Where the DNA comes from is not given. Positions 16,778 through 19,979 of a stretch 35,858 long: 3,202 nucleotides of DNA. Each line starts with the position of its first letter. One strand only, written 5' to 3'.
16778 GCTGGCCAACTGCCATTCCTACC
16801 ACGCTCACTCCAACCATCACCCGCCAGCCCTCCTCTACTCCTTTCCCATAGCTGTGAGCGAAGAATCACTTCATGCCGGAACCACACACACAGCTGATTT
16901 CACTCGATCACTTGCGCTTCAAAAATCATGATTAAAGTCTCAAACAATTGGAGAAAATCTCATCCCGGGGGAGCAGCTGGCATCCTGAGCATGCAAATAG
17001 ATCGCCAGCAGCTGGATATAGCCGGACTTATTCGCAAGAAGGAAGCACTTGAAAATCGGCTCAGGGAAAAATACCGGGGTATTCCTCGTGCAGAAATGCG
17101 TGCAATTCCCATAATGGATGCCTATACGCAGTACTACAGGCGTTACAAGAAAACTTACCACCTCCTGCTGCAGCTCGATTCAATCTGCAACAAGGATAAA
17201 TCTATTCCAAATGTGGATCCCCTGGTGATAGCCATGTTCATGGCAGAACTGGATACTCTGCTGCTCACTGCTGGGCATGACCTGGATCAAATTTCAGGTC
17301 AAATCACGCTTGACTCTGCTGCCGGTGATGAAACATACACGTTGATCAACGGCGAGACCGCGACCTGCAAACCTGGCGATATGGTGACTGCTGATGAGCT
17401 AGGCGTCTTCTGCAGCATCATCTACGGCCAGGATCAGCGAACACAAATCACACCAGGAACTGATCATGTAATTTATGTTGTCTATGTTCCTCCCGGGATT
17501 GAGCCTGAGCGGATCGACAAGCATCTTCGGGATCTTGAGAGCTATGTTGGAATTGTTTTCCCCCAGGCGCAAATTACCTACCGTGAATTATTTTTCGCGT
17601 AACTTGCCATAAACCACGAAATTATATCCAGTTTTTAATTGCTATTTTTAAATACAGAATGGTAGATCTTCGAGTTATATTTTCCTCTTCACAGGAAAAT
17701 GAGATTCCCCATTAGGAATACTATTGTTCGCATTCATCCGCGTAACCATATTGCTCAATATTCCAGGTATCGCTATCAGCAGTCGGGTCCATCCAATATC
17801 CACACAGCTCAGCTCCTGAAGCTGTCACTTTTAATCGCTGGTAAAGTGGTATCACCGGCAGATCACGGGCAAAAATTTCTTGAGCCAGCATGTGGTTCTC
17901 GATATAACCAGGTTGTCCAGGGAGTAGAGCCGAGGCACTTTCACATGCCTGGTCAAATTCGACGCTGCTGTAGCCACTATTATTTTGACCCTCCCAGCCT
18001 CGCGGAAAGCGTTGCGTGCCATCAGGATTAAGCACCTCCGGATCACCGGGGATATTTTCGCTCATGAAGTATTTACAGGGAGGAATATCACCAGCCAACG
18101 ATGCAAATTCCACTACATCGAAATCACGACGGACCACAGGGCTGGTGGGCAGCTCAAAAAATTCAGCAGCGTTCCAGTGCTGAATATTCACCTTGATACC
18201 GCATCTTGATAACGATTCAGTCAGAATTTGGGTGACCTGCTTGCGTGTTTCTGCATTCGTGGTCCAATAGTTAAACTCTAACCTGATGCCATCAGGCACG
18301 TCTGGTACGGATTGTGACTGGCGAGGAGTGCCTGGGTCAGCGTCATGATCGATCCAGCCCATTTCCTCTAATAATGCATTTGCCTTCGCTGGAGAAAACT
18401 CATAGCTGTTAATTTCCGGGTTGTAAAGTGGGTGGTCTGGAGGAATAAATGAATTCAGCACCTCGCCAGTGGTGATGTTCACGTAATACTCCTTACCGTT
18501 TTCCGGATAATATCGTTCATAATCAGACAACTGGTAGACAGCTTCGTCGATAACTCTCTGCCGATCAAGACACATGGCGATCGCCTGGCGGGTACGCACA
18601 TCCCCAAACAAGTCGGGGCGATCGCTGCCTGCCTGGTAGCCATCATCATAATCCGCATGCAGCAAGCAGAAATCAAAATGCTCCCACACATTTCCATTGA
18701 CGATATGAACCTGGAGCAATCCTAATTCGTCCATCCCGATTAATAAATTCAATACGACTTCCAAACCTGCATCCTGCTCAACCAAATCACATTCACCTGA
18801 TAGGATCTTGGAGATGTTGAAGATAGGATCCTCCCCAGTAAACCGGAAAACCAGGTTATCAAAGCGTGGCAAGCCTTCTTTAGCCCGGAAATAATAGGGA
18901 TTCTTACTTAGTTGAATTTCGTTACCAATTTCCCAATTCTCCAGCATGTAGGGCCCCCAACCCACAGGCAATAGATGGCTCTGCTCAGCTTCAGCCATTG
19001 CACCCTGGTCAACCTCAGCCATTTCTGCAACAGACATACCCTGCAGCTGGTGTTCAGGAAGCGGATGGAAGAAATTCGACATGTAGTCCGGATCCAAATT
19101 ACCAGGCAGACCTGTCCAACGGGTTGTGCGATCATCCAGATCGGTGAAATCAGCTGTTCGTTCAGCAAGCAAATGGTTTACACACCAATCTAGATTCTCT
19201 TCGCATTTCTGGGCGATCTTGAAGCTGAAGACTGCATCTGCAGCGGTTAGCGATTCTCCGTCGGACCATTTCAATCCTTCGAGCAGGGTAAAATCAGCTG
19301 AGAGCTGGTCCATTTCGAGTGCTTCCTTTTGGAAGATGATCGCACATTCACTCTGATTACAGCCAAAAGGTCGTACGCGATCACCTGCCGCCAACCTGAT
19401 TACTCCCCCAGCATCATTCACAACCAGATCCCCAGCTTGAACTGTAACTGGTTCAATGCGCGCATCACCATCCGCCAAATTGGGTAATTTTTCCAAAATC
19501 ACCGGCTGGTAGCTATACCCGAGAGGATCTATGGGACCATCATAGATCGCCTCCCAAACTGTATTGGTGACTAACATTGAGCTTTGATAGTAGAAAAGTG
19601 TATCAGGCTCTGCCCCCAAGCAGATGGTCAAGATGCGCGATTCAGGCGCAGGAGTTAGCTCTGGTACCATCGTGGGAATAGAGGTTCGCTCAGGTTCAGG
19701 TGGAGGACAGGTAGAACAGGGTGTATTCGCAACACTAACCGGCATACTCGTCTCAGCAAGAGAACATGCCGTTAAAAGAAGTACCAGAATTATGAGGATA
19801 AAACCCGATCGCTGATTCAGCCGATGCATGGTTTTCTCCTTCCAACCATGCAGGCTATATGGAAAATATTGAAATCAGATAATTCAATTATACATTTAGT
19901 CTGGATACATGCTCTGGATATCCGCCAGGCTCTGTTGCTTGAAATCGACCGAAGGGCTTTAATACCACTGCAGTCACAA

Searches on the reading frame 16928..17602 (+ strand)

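Call 17: search_protein_families(library=pfam, proteins=[window:16928-17602:+], max_evalue=0.001)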
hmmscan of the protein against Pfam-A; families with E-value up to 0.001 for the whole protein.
window:16928-17602:+ (224 aa): 1 family
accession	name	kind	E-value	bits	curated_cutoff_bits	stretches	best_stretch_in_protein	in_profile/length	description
PF03483.22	B3_4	-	4e-09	36.7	29.3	1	108-187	47-126/174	B3/4 domain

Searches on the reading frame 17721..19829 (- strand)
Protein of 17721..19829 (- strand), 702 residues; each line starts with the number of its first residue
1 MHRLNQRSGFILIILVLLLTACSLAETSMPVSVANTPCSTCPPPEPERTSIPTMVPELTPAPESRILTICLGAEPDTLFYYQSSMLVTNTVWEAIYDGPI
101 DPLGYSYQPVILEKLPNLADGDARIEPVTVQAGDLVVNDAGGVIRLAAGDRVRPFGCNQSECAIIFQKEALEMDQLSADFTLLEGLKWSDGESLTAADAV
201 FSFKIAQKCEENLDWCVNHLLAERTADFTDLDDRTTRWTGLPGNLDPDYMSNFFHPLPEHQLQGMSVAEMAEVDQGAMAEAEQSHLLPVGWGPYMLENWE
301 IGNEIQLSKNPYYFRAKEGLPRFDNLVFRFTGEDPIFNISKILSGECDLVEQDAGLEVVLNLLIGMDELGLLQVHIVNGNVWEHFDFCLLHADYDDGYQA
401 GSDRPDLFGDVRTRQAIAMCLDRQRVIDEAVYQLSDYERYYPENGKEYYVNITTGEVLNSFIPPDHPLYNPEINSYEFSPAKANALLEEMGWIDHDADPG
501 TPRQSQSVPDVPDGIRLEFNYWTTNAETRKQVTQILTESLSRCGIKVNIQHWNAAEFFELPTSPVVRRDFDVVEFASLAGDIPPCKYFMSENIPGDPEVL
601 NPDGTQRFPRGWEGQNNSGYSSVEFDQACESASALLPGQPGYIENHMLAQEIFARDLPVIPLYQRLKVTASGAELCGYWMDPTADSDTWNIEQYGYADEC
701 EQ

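Call 17: search_protein_families(library=pfam, proteins=[window:17721-19829:-], max_evalue=0.001)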
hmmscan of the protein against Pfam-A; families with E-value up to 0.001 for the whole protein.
window:17721-19829:- (702 aa): 1 family
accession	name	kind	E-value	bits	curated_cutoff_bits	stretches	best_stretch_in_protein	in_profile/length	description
PF00496.27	SBP_bac_5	-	4.8e-42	144.8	32.4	1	174-588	15-357/368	Bacterial extracellular solute-binding proteins, family 5 Middle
